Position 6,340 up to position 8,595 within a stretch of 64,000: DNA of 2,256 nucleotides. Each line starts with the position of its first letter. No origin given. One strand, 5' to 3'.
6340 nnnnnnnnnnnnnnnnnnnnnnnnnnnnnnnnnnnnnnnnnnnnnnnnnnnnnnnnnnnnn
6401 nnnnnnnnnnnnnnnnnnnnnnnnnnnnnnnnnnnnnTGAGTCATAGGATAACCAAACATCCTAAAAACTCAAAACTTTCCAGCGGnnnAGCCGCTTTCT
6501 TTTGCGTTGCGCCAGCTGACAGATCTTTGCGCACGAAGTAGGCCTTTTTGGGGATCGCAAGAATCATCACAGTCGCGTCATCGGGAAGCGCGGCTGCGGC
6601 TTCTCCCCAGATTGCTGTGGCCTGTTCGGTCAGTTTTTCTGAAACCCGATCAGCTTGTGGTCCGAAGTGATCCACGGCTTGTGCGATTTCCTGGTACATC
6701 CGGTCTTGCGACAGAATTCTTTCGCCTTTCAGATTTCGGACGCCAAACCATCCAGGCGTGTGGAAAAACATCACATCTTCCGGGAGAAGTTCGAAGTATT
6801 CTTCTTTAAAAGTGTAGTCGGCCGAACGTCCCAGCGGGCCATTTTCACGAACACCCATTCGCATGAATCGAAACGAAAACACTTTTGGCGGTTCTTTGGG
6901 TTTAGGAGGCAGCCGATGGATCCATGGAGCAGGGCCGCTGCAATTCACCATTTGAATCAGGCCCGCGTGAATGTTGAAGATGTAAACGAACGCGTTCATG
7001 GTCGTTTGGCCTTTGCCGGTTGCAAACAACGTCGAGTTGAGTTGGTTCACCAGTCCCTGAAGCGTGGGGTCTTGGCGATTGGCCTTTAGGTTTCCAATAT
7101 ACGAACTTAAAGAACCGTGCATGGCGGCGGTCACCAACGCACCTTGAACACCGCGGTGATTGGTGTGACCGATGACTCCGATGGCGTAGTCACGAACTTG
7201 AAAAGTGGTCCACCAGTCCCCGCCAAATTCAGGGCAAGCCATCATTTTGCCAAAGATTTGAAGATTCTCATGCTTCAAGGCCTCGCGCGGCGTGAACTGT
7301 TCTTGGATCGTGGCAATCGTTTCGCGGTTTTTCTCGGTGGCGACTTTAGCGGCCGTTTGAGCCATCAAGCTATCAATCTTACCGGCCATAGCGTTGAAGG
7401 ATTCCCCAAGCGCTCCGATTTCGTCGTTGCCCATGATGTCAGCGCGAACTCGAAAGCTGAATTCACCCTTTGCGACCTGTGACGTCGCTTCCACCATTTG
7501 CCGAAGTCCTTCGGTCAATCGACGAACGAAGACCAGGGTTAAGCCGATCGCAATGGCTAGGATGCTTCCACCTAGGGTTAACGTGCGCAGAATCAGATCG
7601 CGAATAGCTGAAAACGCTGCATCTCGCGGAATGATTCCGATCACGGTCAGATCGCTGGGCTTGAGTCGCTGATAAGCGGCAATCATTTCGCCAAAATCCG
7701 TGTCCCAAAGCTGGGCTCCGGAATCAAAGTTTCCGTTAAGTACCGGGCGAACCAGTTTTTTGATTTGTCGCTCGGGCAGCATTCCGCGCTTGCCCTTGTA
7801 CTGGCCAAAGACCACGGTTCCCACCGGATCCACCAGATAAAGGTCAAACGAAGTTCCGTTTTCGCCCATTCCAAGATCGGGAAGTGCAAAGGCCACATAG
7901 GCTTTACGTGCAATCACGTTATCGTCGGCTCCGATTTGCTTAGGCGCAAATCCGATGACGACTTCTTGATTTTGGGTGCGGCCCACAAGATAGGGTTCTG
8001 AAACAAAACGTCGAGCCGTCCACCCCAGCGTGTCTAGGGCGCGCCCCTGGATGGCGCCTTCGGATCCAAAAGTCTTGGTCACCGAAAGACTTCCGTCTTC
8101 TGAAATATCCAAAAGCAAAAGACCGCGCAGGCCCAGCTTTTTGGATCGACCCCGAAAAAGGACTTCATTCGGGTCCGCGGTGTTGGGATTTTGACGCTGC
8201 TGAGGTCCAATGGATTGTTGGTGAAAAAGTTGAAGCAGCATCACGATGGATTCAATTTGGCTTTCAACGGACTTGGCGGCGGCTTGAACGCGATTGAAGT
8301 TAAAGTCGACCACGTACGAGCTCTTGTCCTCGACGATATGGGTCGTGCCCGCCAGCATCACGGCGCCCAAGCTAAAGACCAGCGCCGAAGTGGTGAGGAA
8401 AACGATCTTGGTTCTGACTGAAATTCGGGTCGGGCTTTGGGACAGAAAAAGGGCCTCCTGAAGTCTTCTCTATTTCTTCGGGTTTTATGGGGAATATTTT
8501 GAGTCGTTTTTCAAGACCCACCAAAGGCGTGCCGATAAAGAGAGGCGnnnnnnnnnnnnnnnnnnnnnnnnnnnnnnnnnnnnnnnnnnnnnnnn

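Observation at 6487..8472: One of the two sensor phosphatases looks like a pseudo-phosphatase and lacks a canonical start codon ahead of its conserved first TM helix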

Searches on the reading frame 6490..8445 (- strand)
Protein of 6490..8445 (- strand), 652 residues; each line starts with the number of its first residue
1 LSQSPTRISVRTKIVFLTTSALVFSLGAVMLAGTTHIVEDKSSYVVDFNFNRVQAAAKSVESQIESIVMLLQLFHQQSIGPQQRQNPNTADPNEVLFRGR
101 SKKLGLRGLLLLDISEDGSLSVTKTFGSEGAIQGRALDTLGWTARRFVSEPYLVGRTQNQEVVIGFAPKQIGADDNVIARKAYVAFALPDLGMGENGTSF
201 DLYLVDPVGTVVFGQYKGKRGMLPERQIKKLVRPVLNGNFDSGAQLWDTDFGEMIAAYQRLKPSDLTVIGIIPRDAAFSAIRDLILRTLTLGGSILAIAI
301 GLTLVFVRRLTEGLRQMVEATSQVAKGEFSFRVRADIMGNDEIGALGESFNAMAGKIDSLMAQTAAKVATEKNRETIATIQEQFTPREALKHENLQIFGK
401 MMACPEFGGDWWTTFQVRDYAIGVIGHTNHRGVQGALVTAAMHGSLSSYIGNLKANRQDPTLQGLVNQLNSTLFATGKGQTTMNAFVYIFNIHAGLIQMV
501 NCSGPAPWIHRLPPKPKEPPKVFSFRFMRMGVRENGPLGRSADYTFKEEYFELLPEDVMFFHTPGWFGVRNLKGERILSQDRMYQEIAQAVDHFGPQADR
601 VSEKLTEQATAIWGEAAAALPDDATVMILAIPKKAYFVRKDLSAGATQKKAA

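Call 4: search_protein_families(library=pfam, proteins=[window:6490-8445:-], max_evalue=0.01)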
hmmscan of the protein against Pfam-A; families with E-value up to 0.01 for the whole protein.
window:6490-8445:- (652 aa): 2 families
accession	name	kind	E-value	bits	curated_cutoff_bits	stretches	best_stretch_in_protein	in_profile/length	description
PF00672.30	HAMP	-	2.3e-12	47.5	25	1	306-357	2-51/53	HAMP domain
PF07228.17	SpoIIE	-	1.6e-10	41.7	25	1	431-630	15-190/192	Stage II sporulation protein E (SpoIIE)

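Call 6: find_homologous_proteins(query=window:6490-8445:-, max_evalue=0.00001)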
Query window:6490-8445:- (652 aa): 7 proteins with E <= 0.00001 among 8000 candidates.
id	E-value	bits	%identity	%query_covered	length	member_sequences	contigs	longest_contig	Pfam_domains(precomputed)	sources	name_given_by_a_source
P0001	0.0e+0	1407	100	96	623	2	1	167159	PF00672.31,PF07228.18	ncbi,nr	ncbi:MAG: HAMP domain-containing protein [Bdellovibrionales bacterium]|nr:HAMP domain-containing pro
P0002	8.1e-128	445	37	97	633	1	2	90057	PF00672.31,PF07228.18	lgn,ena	-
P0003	1.0e-89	320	35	72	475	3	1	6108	PF00672.31,PF07228.18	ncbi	ncbi:MAG: PP2C family protein-serine/threonine phosphatase, partial [Bdellovibrionota bacterium]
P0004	2.0e-61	226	31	86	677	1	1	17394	PF00672.31,PF07228.18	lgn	-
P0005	1.1e-34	138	28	66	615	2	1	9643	PF00672.31,PF07228.18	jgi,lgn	jgi:sigma-B regulation protein RsbU (phosphoserine phosphatase)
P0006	3.4e-11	60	25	50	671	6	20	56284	PF00672.31,PF07228.18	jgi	jgi:sigma-B regulation protein RsbU (phosphoserine phosphatase)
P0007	2.5e-9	54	25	43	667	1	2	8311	PF00672.31,PF07228.18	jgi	jgi:phosphoserine phosphatase RsbU/P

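Call 8: find_encoding_contigs(protein=P0002, flank=8000, max_places=4)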
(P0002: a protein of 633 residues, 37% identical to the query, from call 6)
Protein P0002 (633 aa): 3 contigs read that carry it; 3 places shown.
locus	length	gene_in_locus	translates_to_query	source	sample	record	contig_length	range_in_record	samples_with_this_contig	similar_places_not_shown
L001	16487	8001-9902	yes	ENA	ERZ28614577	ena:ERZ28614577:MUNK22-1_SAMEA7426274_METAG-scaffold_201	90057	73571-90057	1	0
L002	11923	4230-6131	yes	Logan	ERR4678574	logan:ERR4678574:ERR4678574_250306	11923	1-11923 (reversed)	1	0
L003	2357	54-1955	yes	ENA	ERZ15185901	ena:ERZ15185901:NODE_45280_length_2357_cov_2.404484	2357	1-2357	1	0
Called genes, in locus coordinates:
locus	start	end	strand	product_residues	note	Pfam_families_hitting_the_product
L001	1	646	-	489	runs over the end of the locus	-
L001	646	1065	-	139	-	-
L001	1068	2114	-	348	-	PF12698:ABC2_membrane_3, PF01061:ABC2_membrane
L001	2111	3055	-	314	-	PF00005:ABC_tran, PF13304:AAA_21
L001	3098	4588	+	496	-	PF13487:HD_5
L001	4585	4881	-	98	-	PF10052:DUF2288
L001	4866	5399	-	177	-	PF01252:Peptidase_A8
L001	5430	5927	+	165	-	PF00691:OmpA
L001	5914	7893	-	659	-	-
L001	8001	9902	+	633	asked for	PF00672:HAMP (weak), PF07228:SpoIIE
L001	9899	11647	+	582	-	PF01464:SLT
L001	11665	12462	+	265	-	PF20230:DUF6588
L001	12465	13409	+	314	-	PF00753:Lactamase_B, PF12706:Lactamase_B_2 (weak)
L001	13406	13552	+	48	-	-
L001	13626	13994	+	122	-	-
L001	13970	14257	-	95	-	-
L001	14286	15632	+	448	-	PF01266:DAO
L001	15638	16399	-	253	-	PF00849:PseudoU_synth_2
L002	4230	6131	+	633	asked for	PF00672:HAMP (weak), PF07228:SpoIIE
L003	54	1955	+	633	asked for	PF00672:HAMP (weak), PF07228:SpoIIE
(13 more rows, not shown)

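Call 9: find_encoding_contigs(protein=P0003, flank=8000, max_places=4)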
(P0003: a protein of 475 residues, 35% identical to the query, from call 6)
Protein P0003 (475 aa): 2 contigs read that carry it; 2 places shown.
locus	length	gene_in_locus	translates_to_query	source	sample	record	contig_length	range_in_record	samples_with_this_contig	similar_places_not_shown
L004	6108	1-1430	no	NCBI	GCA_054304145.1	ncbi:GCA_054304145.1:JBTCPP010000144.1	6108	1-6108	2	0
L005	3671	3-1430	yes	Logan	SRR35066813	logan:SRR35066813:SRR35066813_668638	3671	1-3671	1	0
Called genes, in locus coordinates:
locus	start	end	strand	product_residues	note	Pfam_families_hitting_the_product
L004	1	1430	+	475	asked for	PF00672:HAMP (weak), PF07228:SpoIIE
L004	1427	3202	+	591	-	PF01464:SLT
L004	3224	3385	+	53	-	-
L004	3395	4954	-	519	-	PF00083:Sugar_tr, PF07690:MFS_1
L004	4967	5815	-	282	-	PF00364:Biotin_lipoyl (faint), PF25917:BSH_RND, PF25919:BSH_CusB (weak), PF25973:BSH_CzcB (weak), PF25984:BSH_YknX (faint), PF25997:BSH_YhbJ (faint), PF25876:HH_MFP_RND (weak), PF25963:Beta-barrel_AAEA (weak)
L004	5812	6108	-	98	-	PF02321:OEP (weak)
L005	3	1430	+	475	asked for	PF00672:HAMP (weak), PF07228:SpoIIE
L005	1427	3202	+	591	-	PF01464:SLT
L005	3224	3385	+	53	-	-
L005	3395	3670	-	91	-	?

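Call 10: find_encoding_contigs(protein=P0004, flank=8000, max_places=4)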
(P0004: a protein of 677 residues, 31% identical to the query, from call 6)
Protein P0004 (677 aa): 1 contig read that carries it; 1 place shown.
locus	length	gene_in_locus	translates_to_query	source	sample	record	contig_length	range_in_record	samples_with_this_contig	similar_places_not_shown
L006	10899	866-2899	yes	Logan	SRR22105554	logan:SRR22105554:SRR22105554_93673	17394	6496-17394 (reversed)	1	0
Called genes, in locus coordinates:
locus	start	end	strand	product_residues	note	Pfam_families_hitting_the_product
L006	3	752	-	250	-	?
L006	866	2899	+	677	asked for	PF00672:HAMP, PF07228:SpoIIE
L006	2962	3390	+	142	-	-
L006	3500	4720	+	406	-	-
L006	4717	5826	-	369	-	-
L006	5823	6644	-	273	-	-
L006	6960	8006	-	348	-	-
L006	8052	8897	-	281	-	-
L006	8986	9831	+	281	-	PF03466:LysR_substrate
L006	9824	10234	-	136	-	-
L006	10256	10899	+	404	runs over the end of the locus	-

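Call 17: find_related_loci(query=A2, collection=genome_contigs, flank=6000)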
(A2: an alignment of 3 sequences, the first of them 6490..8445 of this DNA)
Query A2 (652 aa) in genome_contigs; peptide patterns used: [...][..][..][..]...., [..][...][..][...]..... (x = any residue, [..] = any of these).
174 stretches matched a pattern; 16 encode a relative of the query (tblastn E <= 1e-3); 16 distinct loci.
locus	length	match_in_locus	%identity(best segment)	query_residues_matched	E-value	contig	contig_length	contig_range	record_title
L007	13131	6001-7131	31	200-578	5e-44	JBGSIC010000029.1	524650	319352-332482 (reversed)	MAG: Bdellovibrionota bacterium isolate JTS-AC12 k141_2079404, whole genome shotgun sequence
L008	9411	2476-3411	26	302-629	3e-26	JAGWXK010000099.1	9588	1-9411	MAG: Bdellovibrionales bacterium isolate REEB465 contig-150_12927, whole genome shotgun sequence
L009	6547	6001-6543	31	265-447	5e-24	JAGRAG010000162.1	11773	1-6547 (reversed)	MAG: Bdellovibrionales bacterium isolate HKST-UBA12 2015-01-06_1_(paired)_contig_459065, whole genome shotgun sequence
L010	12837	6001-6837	26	302-590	4e-24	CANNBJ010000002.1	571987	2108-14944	MAG: Bdellovibrionales bacterium isolate ZE-Jul18-80 genome assembly, contig: ZE-Jul18-C3-p1, whole genome shotgun seque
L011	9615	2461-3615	25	231-629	2e-23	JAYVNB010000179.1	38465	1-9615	MAG: Bacteriovoracaceae bacterium isolate GL65_DN_concoct_128 GL65_DN_concoct_128_178, whole genome shotgun sequence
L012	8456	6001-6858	25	298-593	3e-22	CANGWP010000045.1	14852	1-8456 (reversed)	MAG: Bdellovibrionales bacterium isolate RE-15aug16-115 genome assembly, contig: RE-15aug16-C5657, whole genome shotgun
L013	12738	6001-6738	23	265-518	9e-19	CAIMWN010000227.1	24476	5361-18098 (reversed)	MAG: Oligoflexia bacterium isolate AM-2014_bin-1399 genome assembly, contig: bin-1399:227/337, whole genome shotgun sequ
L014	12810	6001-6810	24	342-631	3e-17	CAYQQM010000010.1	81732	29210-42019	MAG TPA_asm: uncultured Kofleriaceae bacterium isolate SRP173033_co1_437 genome assembly, contig: NODE_387_length_81732_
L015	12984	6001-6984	25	289-628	2e-20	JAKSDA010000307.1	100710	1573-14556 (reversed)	MAG: Proteobacteria bacterium isolate MAG.37 k141_1060071, whole genome shotgun sequence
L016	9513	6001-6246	37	302-386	3e-9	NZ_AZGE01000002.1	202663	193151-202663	Limosilactobacillus oris DSM 4864 Scaffold2, whole genome shotgun sequence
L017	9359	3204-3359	46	306-359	8e-9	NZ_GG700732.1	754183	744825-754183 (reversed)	Limosilactobacillus antri DSM 16041 SCAFFOLD1, whole genome shotgun sequence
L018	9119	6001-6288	35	285-386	3e-8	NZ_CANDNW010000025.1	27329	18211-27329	Limosilactobacillus viscerum strain CIEM62 NODE_25_length_27329_cov_356.174409, whole genome shotgun sequence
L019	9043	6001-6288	34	285-386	5e-8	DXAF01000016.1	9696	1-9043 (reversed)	MAG TPA_asm: Candidatus Limosilactobacillus intestinipullorum isolate ChiHecolR2B26-165 ChiHecolR2B26__C5659_L9696_SAMN0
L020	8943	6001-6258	33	298-386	7e-8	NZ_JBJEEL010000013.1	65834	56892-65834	MAG: Limosilactobacillus sp. isolate SARD11_bin.036 NODE_171_length_65834_cov_12.908922, whole genome shotgun sequence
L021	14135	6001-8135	22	370-635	1e-5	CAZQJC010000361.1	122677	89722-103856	MAG TPA_asm: uncultured Myxococcales bacterium isolate binchicken_co200_39 genome assembly, contig: k141_1793554, whole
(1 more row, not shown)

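Call 24: search_solved_structures(query=A2, max_evalue=0.01, show_alignments=3)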
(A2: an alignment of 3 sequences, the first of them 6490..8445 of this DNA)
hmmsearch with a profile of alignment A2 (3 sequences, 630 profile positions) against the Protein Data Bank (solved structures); distinct sequences matched with E-value up to 0.01: 0.

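Call 31: find_related_loci(query=A2, collection=metagenome_contigs, flank=4000)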
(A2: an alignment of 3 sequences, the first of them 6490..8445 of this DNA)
Query A2 (652 aa) in metagenome_contigs; peptide patterns used: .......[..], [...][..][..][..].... (x = any residue, [..] = any of these).
600 stretches matched a pattern (row limit reached: there are more); 82 encode a relative of the query (tblastn E <= 1e-3); the best 80 are kept; 80 distinct loci.
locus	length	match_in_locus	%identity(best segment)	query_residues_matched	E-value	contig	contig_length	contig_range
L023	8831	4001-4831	28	291-576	2e-25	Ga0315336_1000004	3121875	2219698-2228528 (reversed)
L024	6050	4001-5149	26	238-635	3e-20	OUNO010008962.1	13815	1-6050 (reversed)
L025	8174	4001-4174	43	304-363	8e-10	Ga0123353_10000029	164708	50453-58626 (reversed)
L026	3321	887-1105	41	281-358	1e-8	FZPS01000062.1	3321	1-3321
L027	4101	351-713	35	254-372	1e-8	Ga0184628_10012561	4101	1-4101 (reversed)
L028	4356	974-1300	32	294-404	4e-8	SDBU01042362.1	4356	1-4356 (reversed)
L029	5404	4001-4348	29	287-403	8e-8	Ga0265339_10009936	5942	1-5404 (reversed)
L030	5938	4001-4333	32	257-372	1e-7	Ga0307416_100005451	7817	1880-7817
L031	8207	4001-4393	30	228-361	2e-7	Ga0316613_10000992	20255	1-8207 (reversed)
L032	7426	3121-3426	31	291-390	3e-7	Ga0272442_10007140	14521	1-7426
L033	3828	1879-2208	32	286-393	3e-7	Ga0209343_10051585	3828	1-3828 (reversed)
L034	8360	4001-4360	29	233-353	5e-7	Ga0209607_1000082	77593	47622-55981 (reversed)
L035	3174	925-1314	32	266-390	5e-7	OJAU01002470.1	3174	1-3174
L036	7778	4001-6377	32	286-362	6e-7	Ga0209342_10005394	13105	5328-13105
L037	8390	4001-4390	32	266-390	7e-7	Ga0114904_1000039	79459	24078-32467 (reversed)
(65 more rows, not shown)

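Call 33: find_homologous_proteins(query=A2, max_evalue=1e-10)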
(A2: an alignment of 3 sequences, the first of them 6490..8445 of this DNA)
Query A2 (3 sequences) (652 aa, profile of the alignment): 6 proteins with E <= 1e-10 among 8000 candidates.
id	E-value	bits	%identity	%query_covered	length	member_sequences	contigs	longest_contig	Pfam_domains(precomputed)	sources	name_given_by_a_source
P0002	0.0e+0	1193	37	97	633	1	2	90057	PF00672.31,PF07228.18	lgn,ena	-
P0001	0.0e+0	1080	100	96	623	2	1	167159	PF00672.31,PF07228.18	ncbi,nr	ncbi:MAG: HAMP domain-containing protein [Bdellovibrionales bacterium]|nr:HAMP domain-containing pro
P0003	2.2e-264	896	35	72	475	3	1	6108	PF00672.31,PF07228.18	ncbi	ncbi:MAG: PP2C family protein-serine/threonine phosphatase, partial [Bdellovibrionota bacterium]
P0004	3.9e-92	327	31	86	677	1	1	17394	PF00672.31,PF07228.18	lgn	-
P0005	7.4e-47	178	28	66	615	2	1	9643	PF00672.31,PF07228.18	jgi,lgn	jgi:sigma-B regulation protein RsbU (phosphoserine phosphatase)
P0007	2.5e-13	67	25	43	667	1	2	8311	PF00672.31,PF07228.18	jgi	jgi:phosphoserine phosphatase RsbU/P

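Call 41: find_encoding_contigs(protein=P0001, flank=3000, max_places=6)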
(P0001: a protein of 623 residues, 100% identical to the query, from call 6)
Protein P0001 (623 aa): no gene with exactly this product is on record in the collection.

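Call 42: list_cluster_members(proteins=[P0001, P0002, P0003])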
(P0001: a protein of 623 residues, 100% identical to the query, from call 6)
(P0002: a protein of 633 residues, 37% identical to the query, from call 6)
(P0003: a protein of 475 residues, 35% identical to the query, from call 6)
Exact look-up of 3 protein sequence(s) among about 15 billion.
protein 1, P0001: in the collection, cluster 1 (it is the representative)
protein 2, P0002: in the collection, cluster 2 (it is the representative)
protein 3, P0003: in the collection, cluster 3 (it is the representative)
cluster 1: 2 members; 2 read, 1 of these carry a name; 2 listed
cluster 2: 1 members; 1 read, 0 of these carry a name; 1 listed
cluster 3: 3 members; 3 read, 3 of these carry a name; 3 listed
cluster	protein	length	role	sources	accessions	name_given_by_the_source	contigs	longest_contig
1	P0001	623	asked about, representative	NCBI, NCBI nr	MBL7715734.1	MAG: HAMP domain-containing protein [Bdellovibrionales bacterium] | HAMP domain-containing protein [Bdellovibrionales bacterium]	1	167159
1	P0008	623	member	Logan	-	-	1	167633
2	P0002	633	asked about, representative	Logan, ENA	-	-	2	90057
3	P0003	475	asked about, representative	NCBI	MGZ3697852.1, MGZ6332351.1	MAG: PP2C family protein-serine/threonine phosphatase, partial [Bdellovibrionota ...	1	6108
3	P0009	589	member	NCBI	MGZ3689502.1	MAG: PP2C family protein-serine/threonine phosphatase, partial [Bdellovibrionota ...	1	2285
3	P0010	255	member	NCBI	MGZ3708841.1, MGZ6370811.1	MAG: PP2C family protein-serine/threonine phosphatase, partial [Bdellovibrionota ...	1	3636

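Call 44: find_encoding_contigs(protein=P0008, flank=3000, max_places=4)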
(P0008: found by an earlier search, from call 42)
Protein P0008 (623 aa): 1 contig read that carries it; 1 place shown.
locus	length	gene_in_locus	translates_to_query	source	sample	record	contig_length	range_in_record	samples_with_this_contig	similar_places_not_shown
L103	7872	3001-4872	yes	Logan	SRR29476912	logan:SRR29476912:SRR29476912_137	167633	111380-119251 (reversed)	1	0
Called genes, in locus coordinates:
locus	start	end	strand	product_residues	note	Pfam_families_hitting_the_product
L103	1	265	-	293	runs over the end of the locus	PF05721:PhyH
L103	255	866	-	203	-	PF09335:VTT_dom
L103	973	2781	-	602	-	PF00041:fn3 (faint)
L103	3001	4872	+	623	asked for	PF00672:HAMP, PF07228:SpoIIE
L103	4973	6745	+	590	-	PF00672:HAMP, PF07228:SpoIIE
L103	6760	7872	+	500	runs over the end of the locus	-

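Call 50: predict_structure(alignment_id=A3)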
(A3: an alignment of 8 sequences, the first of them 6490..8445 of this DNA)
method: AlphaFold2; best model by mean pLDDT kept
length: 652 residues; sequences in the alignment: 8
mean_pLDDT: 73.4   pTM: 0.46
mean pLDDT of the five models: 73.4, 72.4, 71.3, 70.2, 70.2
residues with pLDDT >= 90: 76; 70-90: 330; 50-70: 208; < 50: 38
segments of 3 or more residues with pLDDT < 50: 1-7, 514-521, 641-652
pLDDT, mean of each block of 10 residues (from residue 1): 43 63 65 59 73 84 85 74 53 75 79 76 71 60 69 71 78 60 82 60 78 64 71 70 79 82 77 73 64 63 55 58 54 56 52 56 56 76 82 92 79 91 89 81 86 87 92 80 91 91 86 50 64 79 86 88 85 79 84 89 90 82 89 81 40 36
secondary structure, 60 per line:
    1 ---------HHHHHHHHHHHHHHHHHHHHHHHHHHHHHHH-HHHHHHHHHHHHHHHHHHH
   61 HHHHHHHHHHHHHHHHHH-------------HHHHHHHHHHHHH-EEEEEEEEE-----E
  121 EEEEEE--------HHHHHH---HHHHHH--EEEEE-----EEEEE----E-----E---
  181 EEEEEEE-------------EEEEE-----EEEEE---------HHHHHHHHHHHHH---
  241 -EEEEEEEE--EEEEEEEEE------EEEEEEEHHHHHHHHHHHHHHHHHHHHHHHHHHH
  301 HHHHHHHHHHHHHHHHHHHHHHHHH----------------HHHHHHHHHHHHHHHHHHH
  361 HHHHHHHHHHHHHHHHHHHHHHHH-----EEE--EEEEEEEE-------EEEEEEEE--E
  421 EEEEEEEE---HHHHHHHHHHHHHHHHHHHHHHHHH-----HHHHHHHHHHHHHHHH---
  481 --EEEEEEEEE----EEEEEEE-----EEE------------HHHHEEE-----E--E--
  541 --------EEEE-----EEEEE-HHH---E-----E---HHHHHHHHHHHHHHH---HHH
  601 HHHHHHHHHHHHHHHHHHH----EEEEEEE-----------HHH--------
elements in order: H10-40 H42-78 H92-104 E106-114 E120-126 H135-140 H144-149 E152-156 E162-166 E181-187 E201-205 E211-215 H225-237 E242-249 E252-260 E267-273 H274-325 H342-384 E390-392 E395-402 E410-417 E420-428 H432-456 H462-477 E483-491 E496-502 E508-510 H523-526 E527-529 E549-552 E558-562 H580-594 H598-619 E624-630

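Call 51: search_protein_representatives(alignment_id=A2)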
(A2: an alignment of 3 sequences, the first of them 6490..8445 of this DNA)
Query: 3 sequences, 630 profile positions. Proteins with E-value up to 0.001 (for the whole library): 25395; up to 1e-10: 5134; up to 1e-30: 751. The best 150 are listed.
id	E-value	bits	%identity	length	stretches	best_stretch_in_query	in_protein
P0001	0.0e+00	1079.7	-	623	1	21-630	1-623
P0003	7.2e-265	896.4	-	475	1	156-630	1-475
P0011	4.4e-212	722.0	-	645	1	2-616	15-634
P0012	4.4e-193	659.3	-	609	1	1-592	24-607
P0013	2.3e-189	647.0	-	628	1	1-624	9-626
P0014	5.1e-181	619.4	-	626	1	1-616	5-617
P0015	1.5e-175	601.3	-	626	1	1-615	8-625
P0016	2.7e-167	574.1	-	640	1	1-615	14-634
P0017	6.0e-157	539.9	-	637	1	1-615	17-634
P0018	1.8e-150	518.5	-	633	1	3-615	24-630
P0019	1.8e-149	515.2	-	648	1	1-630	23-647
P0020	7.8e-149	513.1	-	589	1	23-616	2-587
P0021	6.2e-144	496.9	-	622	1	1-616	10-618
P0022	7.3e-144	496.7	-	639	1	1-620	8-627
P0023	1.1e-143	496.1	-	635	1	1-613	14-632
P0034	1.6e-119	416.2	-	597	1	21-614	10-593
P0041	6.8e-115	401.0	-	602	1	18-613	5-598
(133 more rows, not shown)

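Call 55: find_encoding_contigs(protein=P0011, flank=6000, max_places=2)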
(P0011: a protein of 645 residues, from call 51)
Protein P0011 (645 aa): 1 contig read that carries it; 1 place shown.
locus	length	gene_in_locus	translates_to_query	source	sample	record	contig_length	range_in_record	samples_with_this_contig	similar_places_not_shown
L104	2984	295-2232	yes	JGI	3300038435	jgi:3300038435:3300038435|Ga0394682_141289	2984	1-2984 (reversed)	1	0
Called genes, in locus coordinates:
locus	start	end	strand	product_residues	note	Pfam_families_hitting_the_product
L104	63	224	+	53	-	PF03051:Peptidase_C1_2 (weak)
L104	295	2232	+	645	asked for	PF00672:HAMP, PF07228:SpoIIE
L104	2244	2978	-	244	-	PF08459:UvrC_RNaseH_dom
